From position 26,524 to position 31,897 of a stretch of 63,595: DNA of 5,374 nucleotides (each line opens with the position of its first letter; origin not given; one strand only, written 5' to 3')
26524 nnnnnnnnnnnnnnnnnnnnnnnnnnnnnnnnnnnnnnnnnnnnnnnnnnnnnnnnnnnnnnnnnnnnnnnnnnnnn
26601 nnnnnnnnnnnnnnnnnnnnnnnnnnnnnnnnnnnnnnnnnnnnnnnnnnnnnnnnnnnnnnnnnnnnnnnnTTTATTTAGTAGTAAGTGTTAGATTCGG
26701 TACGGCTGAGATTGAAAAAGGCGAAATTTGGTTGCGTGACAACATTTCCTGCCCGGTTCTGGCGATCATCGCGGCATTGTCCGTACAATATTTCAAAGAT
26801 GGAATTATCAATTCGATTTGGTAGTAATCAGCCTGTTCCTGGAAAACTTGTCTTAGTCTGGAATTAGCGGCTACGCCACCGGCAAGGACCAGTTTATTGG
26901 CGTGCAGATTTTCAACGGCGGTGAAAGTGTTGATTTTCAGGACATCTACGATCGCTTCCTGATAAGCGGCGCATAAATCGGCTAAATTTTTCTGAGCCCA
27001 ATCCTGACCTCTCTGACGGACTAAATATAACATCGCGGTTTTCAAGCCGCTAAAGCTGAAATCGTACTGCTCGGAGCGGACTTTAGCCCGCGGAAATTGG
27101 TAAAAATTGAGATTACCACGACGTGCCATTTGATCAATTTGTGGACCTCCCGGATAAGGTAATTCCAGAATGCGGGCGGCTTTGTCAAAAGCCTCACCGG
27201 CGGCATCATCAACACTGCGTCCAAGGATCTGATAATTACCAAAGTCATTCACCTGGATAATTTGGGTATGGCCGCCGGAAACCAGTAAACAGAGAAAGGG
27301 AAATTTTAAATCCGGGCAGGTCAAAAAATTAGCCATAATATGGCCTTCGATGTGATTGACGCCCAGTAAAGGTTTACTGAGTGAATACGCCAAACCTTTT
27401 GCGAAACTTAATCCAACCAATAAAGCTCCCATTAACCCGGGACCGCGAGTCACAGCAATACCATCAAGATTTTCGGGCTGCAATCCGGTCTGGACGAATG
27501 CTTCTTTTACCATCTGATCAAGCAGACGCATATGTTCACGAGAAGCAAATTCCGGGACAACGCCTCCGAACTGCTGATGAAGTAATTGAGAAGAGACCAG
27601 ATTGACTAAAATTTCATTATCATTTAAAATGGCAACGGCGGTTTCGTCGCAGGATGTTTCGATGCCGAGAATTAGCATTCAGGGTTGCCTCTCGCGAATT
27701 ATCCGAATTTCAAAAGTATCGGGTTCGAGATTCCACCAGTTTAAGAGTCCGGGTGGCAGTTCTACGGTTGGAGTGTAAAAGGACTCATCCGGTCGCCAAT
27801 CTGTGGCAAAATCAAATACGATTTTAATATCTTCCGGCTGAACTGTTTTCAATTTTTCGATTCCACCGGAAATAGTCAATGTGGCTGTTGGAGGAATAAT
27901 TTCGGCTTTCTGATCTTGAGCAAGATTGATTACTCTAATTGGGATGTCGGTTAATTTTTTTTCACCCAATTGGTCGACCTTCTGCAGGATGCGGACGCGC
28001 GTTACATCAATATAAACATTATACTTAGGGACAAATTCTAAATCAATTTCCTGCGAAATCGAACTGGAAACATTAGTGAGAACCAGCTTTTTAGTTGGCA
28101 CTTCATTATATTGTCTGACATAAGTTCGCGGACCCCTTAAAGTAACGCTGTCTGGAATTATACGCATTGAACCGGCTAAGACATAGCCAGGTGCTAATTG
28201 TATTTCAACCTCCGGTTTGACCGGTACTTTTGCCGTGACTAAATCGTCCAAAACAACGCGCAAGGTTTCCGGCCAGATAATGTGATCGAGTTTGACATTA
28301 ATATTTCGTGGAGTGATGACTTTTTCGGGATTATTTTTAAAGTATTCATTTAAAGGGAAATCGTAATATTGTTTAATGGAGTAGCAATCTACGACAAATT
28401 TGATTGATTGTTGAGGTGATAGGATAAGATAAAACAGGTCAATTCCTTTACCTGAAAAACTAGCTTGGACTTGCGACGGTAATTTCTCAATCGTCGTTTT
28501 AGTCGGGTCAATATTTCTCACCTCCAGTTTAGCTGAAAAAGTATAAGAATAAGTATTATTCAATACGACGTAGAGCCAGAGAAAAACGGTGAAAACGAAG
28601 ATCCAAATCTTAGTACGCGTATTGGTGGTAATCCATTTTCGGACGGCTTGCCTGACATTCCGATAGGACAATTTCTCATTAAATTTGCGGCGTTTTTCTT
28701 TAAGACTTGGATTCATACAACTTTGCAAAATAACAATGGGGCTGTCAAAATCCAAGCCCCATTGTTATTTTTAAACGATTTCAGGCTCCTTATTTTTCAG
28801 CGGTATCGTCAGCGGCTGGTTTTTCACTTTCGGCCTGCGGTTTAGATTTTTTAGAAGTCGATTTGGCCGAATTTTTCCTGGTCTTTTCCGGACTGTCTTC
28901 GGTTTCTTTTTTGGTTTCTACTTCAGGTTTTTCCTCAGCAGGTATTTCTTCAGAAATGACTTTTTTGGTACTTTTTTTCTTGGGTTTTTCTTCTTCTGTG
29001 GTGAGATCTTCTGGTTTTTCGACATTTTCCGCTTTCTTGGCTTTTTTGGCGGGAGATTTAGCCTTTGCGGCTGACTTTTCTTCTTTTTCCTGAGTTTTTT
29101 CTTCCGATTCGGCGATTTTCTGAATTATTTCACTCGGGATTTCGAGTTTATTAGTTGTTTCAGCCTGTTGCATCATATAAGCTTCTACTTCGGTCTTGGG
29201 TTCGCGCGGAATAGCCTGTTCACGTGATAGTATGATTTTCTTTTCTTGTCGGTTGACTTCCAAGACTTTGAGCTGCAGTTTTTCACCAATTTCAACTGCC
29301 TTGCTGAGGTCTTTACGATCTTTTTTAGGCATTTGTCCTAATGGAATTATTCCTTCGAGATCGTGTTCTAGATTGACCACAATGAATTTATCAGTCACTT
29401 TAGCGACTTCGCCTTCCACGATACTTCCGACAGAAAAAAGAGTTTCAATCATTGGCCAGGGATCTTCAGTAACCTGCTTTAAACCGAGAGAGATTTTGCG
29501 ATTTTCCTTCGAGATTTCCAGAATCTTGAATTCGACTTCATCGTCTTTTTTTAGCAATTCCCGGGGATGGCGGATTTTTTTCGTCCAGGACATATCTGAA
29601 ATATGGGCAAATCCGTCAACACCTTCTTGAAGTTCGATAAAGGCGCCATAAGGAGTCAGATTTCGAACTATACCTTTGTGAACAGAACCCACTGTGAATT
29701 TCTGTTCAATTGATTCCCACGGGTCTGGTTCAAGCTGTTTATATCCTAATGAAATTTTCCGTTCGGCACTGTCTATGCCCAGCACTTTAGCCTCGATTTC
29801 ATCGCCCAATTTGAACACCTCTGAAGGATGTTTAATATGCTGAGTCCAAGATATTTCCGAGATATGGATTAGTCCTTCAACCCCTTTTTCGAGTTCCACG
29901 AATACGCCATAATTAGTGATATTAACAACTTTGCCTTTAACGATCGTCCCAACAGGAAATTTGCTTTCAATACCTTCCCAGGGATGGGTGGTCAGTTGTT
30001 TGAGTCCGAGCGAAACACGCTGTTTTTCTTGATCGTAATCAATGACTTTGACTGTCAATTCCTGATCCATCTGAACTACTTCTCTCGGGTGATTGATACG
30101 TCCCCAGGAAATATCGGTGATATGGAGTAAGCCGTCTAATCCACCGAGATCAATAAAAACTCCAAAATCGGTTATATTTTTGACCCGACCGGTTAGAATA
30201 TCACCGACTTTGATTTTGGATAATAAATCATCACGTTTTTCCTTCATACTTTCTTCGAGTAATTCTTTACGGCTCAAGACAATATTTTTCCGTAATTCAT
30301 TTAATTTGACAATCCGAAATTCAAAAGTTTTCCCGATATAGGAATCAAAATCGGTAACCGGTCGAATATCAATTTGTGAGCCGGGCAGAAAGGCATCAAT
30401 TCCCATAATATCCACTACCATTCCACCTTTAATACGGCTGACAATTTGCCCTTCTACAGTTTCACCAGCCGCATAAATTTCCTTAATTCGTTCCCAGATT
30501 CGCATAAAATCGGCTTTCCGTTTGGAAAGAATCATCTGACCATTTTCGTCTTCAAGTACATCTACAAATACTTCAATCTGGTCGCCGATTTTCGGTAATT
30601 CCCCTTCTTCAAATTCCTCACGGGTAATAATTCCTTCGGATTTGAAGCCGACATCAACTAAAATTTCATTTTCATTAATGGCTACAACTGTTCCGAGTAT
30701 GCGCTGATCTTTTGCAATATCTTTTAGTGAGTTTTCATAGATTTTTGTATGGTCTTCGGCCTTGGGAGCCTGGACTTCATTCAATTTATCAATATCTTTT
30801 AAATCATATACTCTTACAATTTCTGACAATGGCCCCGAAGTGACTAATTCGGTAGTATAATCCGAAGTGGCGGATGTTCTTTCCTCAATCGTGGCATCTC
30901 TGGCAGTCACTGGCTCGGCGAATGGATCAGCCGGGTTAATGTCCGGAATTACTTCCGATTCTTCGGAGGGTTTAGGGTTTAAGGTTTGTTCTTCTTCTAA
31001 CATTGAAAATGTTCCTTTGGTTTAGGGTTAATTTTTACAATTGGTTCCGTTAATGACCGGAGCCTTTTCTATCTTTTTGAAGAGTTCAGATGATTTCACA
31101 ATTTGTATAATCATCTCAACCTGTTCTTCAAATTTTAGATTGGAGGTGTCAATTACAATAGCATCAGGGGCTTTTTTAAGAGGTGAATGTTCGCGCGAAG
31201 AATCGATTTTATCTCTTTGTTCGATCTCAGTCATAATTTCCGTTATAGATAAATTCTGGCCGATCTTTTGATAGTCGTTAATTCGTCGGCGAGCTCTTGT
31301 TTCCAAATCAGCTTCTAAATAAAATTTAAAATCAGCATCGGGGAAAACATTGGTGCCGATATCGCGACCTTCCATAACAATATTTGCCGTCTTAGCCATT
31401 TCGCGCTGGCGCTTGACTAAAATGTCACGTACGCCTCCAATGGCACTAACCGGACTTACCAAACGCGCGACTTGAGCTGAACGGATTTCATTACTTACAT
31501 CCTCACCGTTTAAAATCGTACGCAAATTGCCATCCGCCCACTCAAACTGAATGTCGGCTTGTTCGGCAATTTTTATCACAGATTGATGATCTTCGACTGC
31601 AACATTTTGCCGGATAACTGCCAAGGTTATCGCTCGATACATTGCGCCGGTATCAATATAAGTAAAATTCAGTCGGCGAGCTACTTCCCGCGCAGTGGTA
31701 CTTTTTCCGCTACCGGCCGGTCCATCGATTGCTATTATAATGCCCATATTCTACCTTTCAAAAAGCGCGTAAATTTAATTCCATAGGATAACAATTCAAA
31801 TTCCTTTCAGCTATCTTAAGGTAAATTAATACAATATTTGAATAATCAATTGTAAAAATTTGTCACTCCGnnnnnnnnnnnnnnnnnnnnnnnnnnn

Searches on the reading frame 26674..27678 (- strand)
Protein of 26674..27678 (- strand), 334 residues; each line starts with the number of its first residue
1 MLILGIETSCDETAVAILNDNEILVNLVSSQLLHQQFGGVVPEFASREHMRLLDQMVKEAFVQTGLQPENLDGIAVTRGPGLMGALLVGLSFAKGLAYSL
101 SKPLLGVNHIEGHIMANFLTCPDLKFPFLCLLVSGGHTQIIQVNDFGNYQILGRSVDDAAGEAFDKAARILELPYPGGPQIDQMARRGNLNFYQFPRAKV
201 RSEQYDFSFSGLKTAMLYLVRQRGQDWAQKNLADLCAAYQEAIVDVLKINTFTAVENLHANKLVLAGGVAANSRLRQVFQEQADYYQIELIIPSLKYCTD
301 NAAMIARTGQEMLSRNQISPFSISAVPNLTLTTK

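Call 46: search_protein_families(library=pfam, proteins=[window:26674-27678:-], max_evalue=0.0001)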
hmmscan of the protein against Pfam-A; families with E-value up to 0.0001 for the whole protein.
window:26674-27678:- (334 aa): 1 family
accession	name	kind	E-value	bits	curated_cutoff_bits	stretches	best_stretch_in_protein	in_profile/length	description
PF00814.31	TsaD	-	1.1e-96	324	24.8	1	22-306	1-263/264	tRNA N6-adenosine threonylcarbamoyltransferase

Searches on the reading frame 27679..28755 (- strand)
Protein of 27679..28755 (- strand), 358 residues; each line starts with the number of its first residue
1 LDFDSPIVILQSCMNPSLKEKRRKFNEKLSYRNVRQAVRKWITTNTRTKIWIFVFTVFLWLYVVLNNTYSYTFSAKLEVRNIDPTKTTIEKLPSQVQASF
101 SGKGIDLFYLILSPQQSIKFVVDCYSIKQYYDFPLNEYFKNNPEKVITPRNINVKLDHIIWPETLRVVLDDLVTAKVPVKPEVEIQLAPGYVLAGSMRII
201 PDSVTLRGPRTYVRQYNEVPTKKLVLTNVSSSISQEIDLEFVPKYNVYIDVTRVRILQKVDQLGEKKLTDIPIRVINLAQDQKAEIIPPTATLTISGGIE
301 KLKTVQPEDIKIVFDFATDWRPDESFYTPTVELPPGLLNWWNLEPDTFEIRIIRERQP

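Call 46: search_protein_families(library=pfam, proteins=[window:27679-28755:-], max_evalue=0.0001)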
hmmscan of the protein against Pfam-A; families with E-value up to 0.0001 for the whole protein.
window:27679-28755:- (358 aa): 1 family
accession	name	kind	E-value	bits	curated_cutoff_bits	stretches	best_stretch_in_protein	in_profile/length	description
PF07949.17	YbbR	-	1.5e-07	32.1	22.3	1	177-255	1-78/81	YbbR-like protein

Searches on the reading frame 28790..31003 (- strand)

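Call 46: search_protein_families(library=pfam, proteins=[window:28790-31003:-], max_evalue=0.0001)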
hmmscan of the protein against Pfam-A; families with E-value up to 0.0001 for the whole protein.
window:28790-31003:- (737 aa): 5 families
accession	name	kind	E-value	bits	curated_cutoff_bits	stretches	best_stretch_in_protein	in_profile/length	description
PF00575.29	S1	-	4.4e-93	306.2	22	6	348-422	1-74/74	S1 RNA binding domain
PF23459.1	S1_RRP5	-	4.4e-26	91.7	27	1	439-503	4-67/72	RRP5 S1 domain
PF21710.3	Spt6_S1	-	1.7e-19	70.3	27.5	2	347-417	12-82/91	Spt6, S1/OB domain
PF13509.12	S1_2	-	6.5e-08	33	21.8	0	351-390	1-40/61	S1 domain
PF17092.11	PCB_OB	-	4.3e-06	27.9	27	0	428-485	20-78/111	Penicillin-binding protein OB-like domain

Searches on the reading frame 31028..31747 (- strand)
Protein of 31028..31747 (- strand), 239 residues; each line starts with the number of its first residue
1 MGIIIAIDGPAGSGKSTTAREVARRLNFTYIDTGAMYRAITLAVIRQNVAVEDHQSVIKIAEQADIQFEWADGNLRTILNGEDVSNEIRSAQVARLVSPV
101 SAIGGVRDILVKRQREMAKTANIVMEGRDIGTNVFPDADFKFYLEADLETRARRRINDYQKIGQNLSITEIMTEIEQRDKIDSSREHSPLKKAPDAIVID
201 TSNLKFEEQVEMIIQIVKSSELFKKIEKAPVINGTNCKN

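Call 46: search_protein_families(library=pfam, proteins=[window:31028-31747:-], max_evalue=0.0001)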
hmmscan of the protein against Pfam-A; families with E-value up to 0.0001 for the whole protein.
window:31028-31747:- (239 aa): 5 families
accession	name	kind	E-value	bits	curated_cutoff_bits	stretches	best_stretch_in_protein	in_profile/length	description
PF02224.24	Cytidylate_kin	-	2e-77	260.1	26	1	5-218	1-210/211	Cytidylate kinase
PF13189.12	Cytidylate_kin2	-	1.6e-09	38.7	28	1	4-180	1-148/176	Cytidylate kinase-like family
PF13238.12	AAA_18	-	2.3e-09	38.2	29.4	1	5-155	1-108/128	AAA domain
PF13207.12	AAA_17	-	5.8e-08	33.5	27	1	9-62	2-59/136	AAA domain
PF01202.28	SKI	-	5.2e-05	23.9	22.1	0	12-41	2-31/159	Shikimate kinase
